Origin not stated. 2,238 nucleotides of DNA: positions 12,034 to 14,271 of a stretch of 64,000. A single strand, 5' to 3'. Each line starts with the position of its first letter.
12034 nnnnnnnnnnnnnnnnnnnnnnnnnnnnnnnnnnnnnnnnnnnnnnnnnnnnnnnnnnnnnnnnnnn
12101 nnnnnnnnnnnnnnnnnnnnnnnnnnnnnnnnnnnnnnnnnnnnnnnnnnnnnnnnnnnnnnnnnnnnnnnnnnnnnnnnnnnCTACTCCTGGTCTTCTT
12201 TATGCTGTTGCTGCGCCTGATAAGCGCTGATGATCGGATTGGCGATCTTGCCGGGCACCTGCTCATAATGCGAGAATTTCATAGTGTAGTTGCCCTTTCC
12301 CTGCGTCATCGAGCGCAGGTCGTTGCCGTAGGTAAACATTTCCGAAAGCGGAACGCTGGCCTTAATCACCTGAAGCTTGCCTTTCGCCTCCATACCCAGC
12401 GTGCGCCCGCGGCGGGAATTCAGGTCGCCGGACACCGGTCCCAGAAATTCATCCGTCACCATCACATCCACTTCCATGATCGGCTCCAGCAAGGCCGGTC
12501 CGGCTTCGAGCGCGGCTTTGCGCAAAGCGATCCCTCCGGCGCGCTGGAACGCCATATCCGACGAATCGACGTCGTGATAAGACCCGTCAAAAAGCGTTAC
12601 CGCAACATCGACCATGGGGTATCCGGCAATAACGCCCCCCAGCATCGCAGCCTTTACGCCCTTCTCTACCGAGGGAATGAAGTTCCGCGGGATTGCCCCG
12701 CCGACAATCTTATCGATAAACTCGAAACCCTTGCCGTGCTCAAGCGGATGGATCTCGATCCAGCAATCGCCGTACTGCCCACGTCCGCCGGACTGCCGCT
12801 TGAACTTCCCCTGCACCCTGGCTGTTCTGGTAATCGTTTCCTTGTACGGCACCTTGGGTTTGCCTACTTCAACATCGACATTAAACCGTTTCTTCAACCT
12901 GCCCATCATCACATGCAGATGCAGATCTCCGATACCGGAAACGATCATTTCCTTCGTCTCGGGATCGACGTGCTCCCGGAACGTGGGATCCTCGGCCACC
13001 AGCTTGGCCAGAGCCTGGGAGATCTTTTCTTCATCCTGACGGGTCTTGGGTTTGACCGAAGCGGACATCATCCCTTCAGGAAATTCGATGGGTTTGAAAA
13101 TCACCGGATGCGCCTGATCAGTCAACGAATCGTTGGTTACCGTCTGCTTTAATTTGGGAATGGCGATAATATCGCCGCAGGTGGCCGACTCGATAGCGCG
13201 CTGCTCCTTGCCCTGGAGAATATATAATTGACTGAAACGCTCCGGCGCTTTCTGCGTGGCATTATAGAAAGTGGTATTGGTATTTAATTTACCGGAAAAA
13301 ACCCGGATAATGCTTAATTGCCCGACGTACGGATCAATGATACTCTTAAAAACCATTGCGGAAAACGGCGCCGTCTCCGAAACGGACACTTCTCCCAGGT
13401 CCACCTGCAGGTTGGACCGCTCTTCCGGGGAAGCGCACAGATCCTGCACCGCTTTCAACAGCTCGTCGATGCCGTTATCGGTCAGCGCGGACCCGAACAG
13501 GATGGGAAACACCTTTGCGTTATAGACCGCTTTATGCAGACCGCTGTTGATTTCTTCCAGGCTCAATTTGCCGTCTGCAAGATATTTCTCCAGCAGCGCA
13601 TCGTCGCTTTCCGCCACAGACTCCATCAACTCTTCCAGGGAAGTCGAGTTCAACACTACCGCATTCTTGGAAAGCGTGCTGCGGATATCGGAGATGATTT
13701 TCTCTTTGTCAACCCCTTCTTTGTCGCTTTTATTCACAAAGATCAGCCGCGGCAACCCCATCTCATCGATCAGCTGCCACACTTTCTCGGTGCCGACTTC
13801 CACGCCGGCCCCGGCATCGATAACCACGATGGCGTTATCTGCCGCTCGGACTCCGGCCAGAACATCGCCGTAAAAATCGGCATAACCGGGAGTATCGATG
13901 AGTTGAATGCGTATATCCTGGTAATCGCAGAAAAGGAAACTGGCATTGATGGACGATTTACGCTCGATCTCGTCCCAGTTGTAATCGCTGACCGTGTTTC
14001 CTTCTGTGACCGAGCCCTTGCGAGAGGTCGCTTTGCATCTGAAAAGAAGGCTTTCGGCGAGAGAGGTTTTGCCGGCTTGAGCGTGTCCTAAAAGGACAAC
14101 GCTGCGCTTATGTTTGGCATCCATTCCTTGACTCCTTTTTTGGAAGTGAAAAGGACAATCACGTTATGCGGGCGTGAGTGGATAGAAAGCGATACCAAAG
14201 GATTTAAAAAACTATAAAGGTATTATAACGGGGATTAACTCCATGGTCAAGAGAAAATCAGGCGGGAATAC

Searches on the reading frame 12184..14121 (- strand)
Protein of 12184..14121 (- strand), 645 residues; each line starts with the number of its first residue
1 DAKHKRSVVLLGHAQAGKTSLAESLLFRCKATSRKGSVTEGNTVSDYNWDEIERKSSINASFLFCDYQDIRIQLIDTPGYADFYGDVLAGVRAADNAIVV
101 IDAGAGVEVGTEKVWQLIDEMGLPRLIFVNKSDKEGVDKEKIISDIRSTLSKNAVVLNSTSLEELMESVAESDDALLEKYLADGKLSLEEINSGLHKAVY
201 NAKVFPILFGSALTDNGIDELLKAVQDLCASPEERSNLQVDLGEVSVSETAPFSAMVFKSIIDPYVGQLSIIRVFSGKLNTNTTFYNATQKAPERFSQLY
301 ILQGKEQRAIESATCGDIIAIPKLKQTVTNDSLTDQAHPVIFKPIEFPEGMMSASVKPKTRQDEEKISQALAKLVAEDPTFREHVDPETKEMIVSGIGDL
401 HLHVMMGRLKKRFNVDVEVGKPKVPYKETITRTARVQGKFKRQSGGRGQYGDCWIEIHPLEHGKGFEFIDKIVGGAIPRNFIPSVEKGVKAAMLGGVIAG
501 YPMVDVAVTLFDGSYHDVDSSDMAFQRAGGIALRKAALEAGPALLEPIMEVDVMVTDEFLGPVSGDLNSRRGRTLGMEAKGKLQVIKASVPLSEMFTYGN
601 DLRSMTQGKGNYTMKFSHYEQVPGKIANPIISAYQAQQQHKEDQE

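Call 77: search_protein_families(library=pfam, proteins=[window:12184-14121:-], max_evalue=0.00001)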
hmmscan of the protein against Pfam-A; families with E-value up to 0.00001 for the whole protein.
window:12184-14121:- (645 aa): 7 families
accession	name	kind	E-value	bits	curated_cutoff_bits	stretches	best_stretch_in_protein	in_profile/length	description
PF03764.24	EFG_IV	-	3.8e-44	149.8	24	1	422-540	1-120/121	Elongation factor G, domain IV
PF00009.33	GTP_EFTU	-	1.1e-41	143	26.5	1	5-228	3-185/188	Elongation factor Tu GTP binding domain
PF00679.30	EFG_C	-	3.3e-30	104.4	27.9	1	544-628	2-87/89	Elongation factor G C-terminus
PF14492.12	EFG_III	-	3.1e-28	98.1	27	1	347-421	1-75/75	Elongation Factor G, domain III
PF22042.2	EF-G_D2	-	7.9e-17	61.6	27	1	252-335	1-83/84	Elongation factor G domain 2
PF03144.31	GTP_EFTU_D2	-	6.4e-08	33.4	30.3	1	267-329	1-68/73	Elongation factor Tu domain 2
PF01926.29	MMR_HSR1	-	3.7e-07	30.7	21.9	1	8-131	2-113/113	50S ribosome-binding GTPase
